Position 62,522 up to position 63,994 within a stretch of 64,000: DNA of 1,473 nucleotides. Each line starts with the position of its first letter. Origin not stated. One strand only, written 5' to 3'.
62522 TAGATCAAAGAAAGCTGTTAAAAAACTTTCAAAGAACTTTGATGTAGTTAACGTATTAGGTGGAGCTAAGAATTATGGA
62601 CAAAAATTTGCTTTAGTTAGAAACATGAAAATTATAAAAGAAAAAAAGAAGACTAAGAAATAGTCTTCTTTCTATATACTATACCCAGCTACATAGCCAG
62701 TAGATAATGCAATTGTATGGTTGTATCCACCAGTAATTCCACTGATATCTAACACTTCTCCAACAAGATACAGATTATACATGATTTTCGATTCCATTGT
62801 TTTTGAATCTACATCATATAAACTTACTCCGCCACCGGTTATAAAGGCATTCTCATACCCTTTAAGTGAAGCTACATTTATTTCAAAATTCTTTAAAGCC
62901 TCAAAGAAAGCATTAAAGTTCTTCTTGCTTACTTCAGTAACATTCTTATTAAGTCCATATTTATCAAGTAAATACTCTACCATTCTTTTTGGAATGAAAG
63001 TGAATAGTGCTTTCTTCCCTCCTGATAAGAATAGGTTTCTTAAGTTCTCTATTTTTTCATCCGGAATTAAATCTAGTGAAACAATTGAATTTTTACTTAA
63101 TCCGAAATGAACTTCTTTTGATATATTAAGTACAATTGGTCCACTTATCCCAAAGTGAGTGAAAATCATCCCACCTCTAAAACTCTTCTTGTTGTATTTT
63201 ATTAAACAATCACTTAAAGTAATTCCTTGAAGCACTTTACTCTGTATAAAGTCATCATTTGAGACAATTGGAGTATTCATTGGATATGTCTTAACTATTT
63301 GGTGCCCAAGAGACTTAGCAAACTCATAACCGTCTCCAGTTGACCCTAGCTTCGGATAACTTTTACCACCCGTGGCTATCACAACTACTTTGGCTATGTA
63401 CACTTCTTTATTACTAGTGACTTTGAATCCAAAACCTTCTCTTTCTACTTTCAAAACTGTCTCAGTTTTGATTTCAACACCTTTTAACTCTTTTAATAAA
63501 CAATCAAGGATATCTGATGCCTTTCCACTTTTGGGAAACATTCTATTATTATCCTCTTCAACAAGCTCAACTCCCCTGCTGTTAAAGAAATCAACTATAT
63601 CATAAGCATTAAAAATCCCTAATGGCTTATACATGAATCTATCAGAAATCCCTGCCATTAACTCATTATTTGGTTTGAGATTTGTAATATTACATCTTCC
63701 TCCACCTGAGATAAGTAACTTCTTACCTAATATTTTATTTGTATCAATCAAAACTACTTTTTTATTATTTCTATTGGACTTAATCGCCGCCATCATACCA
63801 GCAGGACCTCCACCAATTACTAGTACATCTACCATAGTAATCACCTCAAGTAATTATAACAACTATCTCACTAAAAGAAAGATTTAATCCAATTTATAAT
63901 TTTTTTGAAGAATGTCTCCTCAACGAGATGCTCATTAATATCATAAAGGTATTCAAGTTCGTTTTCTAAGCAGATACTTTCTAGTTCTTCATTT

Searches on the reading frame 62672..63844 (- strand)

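Call 20: search_protein_families(library=pfam, proteins=[window:62672-63844:-])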
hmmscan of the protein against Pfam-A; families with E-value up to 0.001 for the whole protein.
window:62672-63844:- (390 aa): 10 families
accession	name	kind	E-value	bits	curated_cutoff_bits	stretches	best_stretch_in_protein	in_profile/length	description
PF03486.20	HI0933_like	-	1.6e-79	267.3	50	1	6-387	2-242/244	HI0933-like protein Rossmann domain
PF22780.1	HI0933_like_1st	-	1.2e-27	97.2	27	1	188-335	2-165/165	HI0933-like protein barrel and H2TH domain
PF07992.20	Pyr_redox_2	-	4.2e-11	43.3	26.1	1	6-45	2-42/291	Pyridine nucleotide-disulphide oxidoreductase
PF12831.13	FAD_oxidored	-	4.5e-11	43.1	27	1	6-136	1-117/416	FAD dependent oxidoreductase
PF13738.12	Pyr_redox_3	-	3.5e-10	40.1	30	1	124-166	97-140/305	Pyridine nucleotide-disulphide oxidoreductase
PF00890.30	FAD_binding_2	-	2.5e-09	37.3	20.4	1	6-51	1-46/414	FAD binding domain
PF01134.28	GIDA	-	8.8e-09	35.3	22.1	1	6-36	1-31/391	Glucose inhibited division protein A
PF01266.30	DAO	-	1.2e-07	32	27.9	0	116-188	155-233/353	FAD dependent oxidoreductase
PF13450.12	NAD_binding_8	-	0.0002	22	21.9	1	9-40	1-32/68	NAD(P)-binding Rossmann-like domain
PF00070.33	Pyr_redox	-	0.00062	20.7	22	0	7-38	2-33/82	Pyridine nucleotide-disulphide oxidoreductase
